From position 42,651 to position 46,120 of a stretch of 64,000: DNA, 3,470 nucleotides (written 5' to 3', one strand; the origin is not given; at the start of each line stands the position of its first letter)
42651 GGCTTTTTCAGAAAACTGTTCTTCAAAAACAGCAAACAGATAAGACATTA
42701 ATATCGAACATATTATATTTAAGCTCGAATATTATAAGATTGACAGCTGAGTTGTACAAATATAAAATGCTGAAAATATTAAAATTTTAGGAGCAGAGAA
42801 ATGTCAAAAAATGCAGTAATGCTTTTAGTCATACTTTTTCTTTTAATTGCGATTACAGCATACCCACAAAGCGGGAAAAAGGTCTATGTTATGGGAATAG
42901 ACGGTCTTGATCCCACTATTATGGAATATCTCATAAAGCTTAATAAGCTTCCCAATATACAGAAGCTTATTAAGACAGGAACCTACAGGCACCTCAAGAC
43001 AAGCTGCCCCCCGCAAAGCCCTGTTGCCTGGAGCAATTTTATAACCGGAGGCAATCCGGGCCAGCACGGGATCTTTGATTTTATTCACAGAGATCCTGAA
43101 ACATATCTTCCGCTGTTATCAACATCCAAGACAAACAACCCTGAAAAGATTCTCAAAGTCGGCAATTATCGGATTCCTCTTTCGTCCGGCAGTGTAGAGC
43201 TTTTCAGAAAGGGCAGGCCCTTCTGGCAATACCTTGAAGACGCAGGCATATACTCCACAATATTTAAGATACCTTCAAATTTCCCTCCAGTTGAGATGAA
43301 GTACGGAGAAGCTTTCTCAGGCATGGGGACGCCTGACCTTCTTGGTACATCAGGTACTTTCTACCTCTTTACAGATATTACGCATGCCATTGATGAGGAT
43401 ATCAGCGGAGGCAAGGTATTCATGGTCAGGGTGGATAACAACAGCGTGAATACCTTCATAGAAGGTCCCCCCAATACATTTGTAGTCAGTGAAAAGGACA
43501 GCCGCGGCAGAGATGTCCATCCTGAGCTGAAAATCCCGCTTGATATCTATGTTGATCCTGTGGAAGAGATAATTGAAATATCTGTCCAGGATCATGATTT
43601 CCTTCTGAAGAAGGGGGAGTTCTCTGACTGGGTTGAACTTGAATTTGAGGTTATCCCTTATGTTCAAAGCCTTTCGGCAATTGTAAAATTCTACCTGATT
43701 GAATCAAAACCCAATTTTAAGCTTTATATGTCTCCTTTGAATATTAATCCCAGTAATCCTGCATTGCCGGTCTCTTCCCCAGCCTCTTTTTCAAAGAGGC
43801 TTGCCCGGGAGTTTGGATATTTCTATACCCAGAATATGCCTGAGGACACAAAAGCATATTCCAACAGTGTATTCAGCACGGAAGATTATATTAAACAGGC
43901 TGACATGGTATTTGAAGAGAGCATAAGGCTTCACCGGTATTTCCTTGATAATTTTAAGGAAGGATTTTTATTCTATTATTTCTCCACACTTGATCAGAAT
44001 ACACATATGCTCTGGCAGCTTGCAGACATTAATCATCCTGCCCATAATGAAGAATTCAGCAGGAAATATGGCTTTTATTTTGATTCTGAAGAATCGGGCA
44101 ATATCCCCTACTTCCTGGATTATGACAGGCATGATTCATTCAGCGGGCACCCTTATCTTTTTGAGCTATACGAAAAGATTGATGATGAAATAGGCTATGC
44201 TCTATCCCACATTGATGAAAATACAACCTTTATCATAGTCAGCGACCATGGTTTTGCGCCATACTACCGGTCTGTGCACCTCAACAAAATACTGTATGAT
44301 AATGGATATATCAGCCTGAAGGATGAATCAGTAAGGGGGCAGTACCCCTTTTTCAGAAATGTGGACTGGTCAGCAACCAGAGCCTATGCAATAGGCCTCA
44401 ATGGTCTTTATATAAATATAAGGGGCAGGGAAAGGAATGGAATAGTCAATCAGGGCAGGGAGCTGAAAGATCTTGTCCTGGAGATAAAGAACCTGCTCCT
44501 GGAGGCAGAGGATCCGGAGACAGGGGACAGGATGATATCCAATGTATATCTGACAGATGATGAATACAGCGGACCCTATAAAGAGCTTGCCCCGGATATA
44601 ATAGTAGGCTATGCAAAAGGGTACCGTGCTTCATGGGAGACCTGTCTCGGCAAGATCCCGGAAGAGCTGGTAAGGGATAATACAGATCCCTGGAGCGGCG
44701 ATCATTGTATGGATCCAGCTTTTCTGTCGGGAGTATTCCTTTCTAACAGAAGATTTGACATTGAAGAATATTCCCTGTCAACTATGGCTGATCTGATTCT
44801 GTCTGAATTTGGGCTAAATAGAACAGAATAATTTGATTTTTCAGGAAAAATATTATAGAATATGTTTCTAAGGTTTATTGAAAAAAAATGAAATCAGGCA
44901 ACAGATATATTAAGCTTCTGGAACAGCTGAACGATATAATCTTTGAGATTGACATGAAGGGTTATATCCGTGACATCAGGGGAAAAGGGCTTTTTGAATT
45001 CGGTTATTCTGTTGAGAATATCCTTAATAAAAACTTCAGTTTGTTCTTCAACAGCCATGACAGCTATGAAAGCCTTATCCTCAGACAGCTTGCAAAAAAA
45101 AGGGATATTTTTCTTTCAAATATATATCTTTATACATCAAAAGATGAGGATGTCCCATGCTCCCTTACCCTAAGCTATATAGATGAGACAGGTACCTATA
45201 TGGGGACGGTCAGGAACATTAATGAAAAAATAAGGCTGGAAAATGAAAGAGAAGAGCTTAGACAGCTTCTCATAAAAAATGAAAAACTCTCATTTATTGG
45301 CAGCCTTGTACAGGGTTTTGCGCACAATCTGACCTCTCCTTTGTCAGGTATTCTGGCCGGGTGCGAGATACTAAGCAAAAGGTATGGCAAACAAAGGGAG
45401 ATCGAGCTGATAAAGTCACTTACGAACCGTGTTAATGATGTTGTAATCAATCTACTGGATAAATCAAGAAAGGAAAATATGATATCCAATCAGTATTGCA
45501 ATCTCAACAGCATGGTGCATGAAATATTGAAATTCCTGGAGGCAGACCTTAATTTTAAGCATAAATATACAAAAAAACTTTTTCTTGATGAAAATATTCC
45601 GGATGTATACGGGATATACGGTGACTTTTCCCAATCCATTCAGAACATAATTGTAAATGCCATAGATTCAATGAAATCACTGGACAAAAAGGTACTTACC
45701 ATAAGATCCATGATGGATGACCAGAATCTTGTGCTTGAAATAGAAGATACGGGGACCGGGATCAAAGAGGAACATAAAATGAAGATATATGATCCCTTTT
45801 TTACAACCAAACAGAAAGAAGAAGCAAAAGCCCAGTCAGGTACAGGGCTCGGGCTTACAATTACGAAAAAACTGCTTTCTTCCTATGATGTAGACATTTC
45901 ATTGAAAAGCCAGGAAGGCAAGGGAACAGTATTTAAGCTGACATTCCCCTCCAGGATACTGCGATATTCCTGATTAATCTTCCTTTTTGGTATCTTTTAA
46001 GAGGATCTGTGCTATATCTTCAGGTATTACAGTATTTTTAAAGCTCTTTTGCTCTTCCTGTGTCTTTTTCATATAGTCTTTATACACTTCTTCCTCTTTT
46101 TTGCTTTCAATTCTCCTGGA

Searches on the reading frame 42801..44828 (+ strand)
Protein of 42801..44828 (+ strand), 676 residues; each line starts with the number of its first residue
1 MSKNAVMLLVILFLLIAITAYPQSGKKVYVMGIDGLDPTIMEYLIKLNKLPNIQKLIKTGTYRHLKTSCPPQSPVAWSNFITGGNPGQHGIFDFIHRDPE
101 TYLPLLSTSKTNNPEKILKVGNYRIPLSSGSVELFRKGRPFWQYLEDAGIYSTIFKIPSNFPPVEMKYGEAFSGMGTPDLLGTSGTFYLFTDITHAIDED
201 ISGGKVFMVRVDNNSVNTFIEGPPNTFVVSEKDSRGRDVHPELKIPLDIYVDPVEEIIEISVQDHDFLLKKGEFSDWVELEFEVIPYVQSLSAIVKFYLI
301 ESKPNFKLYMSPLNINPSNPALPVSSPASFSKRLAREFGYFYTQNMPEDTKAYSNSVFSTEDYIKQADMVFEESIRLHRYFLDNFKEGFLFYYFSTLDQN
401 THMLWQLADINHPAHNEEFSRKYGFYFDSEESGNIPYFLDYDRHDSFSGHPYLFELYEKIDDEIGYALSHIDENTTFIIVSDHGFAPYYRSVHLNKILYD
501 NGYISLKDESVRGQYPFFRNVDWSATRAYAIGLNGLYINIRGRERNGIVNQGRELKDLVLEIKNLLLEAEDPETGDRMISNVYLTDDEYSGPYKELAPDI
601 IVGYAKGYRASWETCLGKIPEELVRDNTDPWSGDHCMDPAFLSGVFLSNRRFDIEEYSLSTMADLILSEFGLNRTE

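Call 27: search_protein_families(library=ncbifam, proteins=[window:42801-44828:+], max_evalue=1e-15)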
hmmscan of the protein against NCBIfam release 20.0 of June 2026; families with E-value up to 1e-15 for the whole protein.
window:42801-44828:+ (676 aa): 0 families

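Call 51: search_protein_families(library=pfam, proteins=[window:42801-44828:+], max_evalue=0.001)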
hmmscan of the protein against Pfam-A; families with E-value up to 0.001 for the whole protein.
window:42801-44828:+ (676 aa): 1 family
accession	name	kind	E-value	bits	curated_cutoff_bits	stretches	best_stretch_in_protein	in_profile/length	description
PF01663.27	Phosphodiest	-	1e-32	114.5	23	2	30-160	3-112/342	Type I phosphodiesterase / nucleotide pyrophosphatase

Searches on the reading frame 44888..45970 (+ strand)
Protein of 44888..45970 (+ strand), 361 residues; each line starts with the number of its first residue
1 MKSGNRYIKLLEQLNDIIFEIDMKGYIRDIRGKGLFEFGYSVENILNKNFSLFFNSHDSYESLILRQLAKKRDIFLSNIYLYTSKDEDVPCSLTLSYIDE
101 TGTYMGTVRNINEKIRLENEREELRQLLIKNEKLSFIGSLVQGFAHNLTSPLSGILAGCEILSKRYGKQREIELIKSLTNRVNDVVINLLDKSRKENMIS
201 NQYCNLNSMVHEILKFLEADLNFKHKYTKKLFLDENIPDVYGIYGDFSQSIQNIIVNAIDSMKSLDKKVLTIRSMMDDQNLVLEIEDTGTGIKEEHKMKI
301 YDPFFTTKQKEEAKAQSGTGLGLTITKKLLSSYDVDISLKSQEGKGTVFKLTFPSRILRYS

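Call 27: search_protein_families(library=ncbifam, proteins=[window:44888-45970:+], max_evalue=1e-15)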
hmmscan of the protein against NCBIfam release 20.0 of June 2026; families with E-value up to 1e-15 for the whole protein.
window:44888-45970:+ (361 aa): 36 families (the best 25 are shown)
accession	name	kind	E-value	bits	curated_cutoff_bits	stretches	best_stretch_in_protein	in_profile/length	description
NF008468.0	PRK11360.1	equivalog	7.2e-49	166.7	646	1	10-356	273-609/616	two-component system sensor histidine kinase AtoS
NF007688.0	PRK10364.1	equivalog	1.2e-31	109.9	479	1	116-359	219-455/460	two-component system sensor histidine kinase ZraS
TIGR02966.1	phoR_proteo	equivalog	1.6e-27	96.4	334.2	1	143-353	120-333/333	phosphate regulon sensor histidine kinase PhoR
NF010411.0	PRK13837.1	equivalog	4e-27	94.6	647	1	110-356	423-676/828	two-component system VirA-like sensor kinase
NF053867.1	SprKinKinDBac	equivalog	2.5e-26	92.2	775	1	131-355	280-497/500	sporulation kinase KinD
NF052574.1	HisKinEspCMyxo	equivalog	3.1e-26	91.8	1200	1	39-355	322-637/785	serine histidine kinase EspC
TIGR02956.1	TMAO_torS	equivalog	2.2e-25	88.9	676.5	1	144-354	471-681/967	TMAO reductase system sensor histidine kinase/response regulator TorS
NF008312.0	PRK11100.1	equivalog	8.5e-25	87.5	356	1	117-355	239-474/477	two-component system sensor histidine kinase CreC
NF033092.0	HK_WalK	equivalog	2e-24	86.1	725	1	141-354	376-593/594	cell wall metabolism sensor histidine kinase WalK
NF046044.1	PnpS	equivalog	3.1e-24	85.7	400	1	170-354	208-390/390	two-component system histidine kinase PnpS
NF041735.1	hist_kin_RppB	equivalog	7.7e-24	84.3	400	1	145-354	224-438/438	two-component system sensor histidine kinase RppB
NF038348.1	T2SS_HK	subfamily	7.8e-24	84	450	1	179-356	408-574/574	histidine kinase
NF008302.0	PRK11091.1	equivalog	1.2e-23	83.2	838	1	98-355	250-505/779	aerobic respiration two-component sensor histidine kinase ArcB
NF007007.0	PRK09470.1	equivalog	1.8e-23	83.2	486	1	139-352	247-456/463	envelope stress sensor histidine kinase CpxA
NF008099.0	PRK10841.1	equivalog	4.7e-22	77.6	920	1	130-354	462-689/949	two-component system sensor histidine kinase RcsC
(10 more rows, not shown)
